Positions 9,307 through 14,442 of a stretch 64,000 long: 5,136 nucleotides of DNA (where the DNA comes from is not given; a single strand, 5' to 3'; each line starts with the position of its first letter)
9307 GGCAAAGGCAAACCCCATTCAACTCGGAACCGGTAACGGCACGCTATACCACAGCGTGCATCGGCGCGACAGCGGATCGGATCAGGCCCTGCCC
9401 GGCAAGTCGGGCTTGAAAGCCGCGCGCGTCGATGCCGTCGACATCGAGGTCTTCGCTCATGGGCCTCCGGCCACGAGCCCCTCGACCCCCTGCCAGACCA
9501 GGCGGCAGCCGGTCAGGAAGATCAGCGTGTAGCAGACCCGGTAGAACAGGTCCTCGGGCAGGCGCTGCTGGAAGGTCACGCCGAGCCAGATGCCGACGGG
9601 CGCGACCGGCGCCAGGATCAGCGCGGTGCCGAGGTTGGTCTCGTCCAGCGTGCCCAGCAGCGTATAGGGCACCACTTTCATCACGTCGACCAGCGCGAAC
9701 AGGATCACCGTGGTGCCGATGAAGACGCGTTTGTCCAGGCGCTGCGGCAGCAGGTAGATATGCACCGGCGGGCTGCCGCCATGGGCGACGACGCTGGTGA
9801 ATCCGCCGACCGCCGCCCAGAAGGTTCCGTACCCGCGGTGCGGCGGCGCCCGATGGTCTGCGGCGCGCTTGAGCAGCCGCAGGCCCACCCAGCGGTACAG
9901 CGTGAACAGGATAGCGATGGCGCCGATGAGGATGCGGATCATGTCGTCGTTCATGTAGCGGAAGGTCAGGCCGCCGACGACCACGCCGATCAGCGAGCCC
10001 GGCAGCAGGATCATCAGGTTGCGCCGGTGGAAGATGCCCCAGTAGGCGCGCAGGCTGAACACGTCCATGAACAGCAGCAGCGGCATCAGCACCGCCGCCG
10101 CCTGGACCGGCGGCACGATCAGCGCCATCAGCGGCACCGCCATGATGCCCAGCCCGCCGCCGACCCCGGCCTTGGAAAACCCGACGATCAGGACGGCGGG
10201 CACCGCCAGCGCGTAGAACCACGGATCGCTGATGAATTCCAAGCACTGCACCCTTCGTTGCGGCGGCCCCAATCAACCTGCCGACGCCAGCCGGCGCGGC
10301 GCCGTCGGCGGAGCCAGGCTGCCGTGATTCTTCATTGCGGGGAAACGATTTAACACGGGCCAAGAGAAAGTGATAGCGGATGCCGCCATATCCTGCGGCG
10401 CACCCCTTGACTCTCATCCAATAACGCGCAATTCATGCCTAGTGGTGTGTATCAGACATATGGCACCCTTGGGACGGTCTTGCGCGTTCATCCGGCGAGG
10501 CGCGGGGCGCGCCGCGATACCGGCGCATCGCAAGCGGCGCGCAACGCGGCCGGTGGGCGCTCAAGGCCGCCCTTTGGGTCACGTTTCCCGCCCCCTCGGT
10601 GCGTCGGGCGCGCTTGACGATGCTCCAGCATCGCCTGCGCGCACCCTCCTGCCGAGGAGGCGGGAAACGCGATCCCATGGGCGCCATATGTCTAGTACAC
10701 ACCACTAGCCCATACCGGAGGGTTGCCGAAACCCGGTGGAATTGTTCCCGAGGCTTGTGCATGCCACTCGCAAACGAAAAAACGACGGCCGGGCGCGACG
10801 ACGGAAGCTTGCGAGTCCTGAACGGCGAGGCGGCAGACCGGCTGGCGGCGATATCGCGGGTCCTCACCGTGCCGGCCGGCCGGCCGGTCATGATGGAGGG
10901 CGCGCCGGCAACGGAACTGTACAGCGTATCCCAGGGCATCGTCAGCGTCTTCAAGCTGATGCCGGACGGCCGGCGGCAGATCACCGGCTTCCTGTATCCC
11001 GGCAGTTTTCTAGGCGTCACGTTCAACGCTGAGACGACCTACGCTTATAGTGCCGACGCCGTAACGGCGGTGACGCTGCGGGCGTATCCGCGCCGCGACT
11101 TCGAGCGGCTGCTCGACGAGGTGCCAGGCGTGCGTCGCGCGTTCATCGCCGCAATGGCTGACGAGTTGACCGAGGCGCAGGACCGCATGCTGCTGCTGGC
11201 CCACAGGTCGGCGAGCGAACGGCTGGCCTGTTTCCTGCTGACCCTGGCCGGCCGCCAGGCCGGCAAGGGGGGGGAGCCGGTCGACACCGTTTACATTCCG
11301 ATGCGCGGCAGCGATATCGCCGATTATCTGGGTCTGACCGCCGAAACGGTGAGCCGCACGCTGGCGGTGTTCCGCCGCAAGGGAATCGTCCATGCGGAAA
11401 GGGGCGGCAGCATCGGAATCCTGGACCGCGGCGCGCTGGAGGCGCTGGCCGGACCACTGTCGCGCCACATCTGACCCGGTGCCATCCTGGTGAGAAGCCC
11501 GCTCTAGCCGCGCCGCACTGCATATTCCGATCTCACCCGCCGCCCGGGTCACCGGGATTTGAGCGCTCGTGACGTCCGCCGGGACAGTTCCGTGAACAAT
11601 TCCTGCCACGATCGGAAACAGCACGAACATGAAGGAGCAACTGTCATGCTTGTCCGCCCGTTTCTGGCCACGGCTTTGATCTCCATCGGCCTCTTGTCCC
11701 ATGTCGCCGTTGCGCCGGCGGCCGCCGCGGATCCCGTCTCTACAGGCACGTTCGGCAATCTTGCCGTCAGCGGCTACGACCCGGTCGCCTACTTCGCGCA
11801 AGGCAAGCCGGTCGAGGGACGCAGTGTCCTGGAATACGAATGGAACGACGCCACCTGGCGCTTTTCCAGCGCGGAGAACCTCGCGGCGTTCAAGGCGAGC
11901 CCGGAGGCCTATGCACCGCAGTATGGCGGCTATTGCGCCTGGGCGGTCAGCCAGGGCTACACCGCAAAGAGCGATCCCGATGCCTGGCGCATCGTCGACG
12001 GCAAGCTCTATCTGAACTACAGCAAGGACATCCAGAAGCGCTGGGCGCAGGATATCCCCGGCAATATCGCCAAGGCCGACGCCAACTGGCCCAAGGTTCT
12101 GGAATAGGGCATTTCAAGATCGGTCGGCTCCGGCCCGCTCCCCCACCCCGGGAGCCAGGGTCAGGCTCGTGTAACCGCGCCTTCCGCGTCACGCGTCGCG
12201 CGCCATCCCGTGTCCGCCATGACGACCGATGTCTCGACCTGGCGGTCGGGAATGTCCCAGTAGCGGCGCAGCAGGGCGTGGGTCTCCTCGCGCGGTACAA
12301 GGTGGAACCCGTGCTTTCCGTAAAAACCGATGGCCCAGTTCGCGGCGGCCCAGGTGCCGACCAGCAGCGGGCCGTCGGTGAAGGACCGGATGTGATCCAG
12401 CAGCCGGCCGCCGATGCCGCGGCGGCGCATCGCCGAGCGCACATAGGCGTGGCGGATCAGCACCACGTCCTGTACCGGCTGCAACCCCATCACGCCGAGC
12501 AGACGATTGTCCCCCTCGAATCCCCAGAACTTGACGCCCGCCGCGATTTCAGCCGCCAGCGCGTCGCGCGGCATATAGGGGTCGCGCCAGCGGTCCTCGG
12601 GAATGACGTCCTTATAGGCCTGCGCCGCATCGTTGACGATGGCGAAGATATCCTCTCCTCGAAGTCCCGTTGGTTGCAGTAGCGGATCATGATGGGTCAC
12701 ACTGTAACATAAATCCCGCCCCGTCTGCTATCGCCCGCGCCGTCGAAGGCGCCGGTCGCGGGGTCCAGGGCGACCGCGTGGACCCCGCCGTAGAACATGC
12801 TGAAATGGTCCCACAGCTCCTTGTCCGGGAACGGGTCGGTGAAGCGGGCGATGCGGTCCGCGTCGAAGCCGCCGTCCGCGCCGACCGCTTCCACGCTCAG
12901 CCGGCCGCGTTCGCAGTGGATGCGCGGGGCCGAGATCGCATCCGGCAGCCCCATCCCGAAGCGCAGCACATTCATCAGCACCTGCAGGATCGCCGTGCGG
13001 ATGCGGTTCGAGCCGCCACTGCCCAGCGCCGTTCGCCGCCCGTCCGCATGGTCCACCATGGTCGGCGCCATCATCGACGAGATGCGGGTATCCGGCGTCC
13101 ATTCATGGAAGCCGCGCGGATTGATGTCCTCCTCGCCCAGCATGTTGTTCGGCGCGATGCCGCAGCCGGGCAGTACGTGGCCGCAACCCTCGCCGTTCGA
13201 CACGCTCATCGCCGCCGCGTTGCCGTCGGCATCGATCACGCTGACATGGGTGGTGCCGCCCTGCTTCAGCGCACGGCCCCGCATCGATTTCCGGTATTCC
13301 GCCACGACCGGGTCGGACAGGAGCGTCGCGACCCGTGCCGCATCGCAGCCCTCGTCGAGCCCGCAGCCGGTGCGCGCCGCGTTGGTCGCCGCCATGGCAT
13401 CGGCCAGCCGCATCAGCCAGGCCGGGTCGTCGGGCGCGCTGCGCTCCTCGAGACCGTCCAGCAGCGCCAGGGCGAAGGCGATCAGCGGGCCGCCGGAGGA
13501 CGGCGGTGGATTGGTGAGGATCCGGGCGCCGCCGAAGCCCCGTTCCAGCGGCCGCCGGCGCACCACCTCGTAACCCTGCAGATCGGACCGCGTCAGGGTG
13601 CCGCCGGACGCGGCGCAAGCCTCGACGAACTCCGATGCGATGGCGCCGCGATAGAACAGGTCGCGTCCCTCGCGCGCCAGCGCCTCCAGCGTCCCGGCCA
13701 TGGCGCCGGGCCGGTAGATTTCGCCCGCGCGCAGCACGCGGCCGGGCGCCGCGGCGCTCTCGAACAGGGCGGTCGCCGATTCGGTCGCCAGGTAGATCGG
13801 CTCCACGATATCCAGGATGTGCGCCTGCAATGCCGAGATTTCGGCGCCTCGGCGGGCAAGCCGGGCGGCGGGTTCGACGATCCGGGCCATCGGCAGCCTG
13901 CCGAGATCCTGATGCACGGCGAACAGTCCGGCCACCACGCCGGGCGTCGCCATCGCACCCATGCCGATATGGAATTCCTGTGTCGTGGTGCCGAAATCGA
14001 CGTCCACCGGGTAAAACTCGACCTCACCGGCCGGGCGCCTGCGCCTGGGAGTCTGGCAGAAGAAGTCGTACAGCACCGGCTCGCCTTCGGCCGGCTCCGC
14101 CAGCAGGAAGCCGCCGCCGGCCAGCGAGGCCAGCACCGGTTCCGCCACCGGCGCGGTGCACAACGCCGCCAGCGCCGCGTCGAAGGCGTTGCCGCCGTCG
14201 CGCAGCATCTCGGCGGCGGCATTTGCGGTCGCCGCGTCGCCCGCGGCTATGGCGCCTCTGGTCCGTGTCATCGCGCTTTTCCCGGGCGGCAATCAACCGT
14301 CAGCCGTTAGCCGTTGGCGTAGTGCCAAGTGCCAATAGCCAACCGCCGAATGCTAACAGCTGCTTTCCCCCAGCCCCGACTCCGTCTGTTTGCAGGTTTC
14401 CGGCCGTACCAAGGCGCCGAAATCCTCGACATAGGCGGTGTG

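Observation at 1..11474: Locus architecture: two paralogous TauE/SafE exporters bracket a patatin phospholipase and the paralog array, all co-directional, with a divergent Crp/Fnr regulator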

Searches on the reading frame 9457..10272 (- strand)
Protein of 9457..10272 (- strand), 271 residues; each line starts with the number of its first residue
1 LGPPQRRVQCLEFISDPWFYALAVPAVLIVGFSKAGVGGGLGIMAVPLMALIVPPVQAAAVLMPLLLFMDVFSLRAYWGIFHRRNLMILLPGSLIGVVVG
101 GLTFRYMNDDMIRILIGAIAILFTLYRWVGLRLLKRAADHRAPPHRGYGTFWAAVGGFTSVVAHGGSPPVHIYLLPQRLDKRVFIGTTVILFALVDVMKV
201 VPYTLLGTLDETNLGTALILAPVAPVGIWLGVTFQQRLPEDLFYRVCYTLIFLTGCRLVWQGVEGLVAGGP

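Call 5: search_protein_families(library=pfam, proteins=[window:9457-10272:-], max_evalue=0.01)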
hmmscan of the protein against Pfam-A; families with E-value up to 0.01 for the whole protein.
window:9457-10272:- (271 aa): 1 family
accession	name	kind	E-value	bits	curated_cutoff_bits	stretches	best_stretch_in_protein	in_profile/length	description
PF01925.25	TauE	-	2.2e-36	126.1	32.6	1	25-258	3-237/237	Sulfite exporter TauE/SafE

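Call 10: search_protein_families(library=ncbifam, proteins=[window:9457-10272:-], max_evalue=0.01)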
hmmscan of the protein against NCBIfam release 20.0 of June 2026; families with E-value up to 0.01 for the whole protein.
window:9457-10272:- (271 aa): 0 families

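Call 75: search_protein_families(library=padloc, proteins=[window:9457-10272:-], max_evalue=0.01)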
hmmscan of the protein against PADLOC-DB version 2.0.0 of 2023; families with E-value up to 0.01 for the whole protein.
window:9457-10272:- (271 aa): 0 families

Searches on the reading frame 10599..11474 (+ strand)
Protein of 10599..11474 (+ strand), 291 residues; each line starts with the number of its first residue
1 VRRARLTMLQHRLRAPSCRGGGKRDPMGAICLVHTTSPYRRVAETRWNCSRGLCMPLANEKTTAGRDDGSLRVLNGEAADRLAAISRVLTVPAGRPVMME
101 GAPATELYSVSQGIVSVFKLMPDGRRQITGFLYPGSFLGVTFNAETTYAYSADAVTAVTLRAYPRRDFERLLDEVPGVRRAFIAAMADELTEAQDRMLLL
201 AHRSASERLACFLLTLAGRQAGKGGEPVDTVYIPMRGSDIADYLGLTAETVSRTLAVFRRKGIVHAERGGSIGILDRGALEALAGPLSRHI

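Call 5: search_protein_families(library=pfam, proteins=[window:10599-11474:+], max_evalue=0.01)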
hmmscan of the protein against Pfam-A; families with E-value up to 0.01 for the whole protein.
window:10599-11474:+ (291 aa): 4 families
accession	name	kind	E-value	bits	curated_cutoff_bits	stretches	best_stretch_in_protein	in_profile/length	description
PF13545.12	HTH_Crp_2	-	1.2e-17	64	27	1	207-283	1-70/70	Crp-like helix-turn-helix domain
PF00027.35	cNMP_binding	-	5.2e-16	58.8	27.5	1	90-174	3-88/89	Cyclic nucleotide-binding domain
PF00325.26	Crp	-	2.5e-09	37.1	21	1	239-263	7-31/32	Bacterial regulatory proteins, crp family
PF12802.13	MarR_2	-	0.0016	19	27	1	238-268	24-54/61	MarR family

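Call 10: search_protein_families(library=ncbifam, proteins=[window:10599-11474:+], max_evalue=0.01)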
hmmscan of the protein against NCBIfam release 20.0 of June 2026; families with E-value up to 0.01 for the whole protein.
window:10599-11474:+ (291 aa): 13 families
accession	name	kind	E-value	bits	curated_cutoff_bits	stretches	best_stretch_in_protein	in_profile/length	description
NF050806.1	TransRegFixKCaul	equivalog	2e-36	125.3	300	1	90-284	27-214/215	transcriptional regulator FixK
NF045989.1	TransRegFnrLRhodb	equivalog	5.3e-35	120.8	300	1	81-285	31-236/245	transcriptional regulator FnrL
NF008365.0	PRK11161.1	subfamily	1.3e-27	96.7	228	1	75-286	35-245/250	fumarate/nitrate reduction transcriptional regulator Fnr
NF006901.0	PRK09392.1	equivalog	7.3e-15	54.9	211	1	74-286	18-223/236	transcriptional activator FtrB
NF052518.1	TransRegLdrP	equivalog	1.8e-14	54.2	300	1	97-285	10-189/195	transcriptional regulator LdrP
TIGR03697.1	NtcA_cyano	equivalog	9.4e-11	41.8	244.95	1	94-268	1-177/193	global nitrogen regulator NtcA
NF008732.0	PRK11753.1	equivalog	3.3e-10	39.8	266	1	80-267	17-204/214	cAMP-activated global transcriptional regulator CRP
NF050815.1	TransActFtrBCaul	equivalog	2.4e-08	33.6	300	1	74-263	20-204/251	transcriptional activator FtrB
NF010499.0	PRK13918.1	equivalog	6.6e-08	32.3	274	1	88-284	14-201/205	CRP/FNR family transcriptional regulator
NF041163.2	encap_f2b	equivalog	3.6e-06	26.4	400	1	79-194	88-204/450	family 2B encapsulin nanocompartment shell protein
NF053664.1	TransRegPtrACyano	equivalog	1.8e-05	24.1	300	1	106-267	29-183/196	Crp/Fnr family transcriptional regulator PtrA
NF033788.1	HTH_metalloreg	subfamily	0.00037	20.2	55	1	235-270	26-61/77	metalloregulator ArsR/SmtB family transcription factor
NF041413.1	ArsR_Rv2640c_fam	equivalog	0.0099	16.3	155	0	236-282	60-105/118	Rv2640c family ArsR-like transcriptional regulator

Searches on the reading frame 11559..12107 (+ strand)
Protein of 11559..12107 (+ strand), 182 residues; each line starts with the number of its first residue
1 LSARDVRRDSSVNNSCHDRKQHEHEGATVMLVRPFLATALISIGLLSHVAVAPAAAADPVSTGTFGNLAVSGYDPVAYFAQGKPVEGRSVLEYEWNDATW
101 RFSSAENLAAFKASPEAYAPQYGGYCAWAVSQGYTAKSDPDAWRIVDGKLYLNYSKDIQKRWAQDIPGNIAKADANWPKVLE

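Call 5: search_protein_families(library=pfam, proteins=[window:11559-12107:+], max_evalue=0.01)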
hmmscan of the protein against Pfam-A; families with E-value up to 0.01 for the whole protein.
window:11559-12107:+ (182 aa): 1 family
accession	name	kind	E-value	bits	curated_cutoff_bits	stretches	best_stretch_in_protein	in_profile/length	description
PF04945.19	YHS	-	5.4e-06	26.7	30.3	1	76-122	1-47/47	YHS domain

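Call 10: search_protein_families(library=ncbifam, proteins=[window:11559-12107:+], max_evalue=0.01)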
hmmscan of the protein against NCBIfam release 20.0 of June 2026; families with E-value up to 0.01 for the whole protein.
window:11559-12107:+ (182 aa): 1 family
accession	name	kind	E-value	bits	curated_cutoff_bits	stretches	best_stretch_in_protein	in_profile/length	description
NF041384.1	YHS_seleno_dom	subfamily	2e-51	173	70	1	67-179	1-113/113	YHS domain-containing (seleno)protein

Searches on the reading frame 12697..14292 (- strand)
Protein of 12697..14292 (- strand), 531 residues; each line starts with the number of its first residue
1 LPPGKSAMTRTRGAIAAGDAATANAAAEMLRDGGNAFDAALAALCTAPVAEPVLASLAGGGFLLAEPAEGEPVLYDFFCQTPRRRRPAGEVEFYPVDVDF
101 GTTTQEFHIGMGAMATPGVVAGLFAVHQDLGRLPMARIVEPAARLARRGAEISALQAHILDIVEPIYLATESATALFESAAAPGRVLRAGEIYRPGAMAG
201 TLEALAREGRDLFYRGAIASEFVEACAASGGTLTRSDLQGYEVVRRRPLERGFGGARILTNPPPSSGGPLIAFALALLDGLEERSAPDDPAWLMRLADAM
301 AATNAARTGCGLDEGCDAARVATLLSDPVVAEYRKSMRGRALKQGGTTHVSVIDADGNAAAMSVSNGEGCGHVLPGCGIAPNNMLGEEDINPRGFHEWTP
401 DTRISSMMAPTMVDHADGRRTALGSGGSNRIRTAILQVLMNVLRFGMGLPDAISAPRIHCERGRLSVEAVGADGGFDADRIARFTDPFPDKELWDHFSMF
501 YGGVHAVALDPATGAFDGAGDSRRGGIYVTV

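Call 5: search_protein_families(library=pfam, proteins=[window:12697-14292:-], max_evalue=0.01)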
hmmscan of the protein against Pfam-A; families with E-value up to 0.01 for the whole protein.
window:12697-14292:- (531 aa): 1 family
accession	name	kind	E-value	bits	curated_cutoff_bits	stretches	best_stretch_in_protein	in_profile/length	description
PF01019.26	G_glu_transpept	-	1.3e-89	301.8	27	1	28-525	2-511/512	Gamma-glutamyltranspeptidase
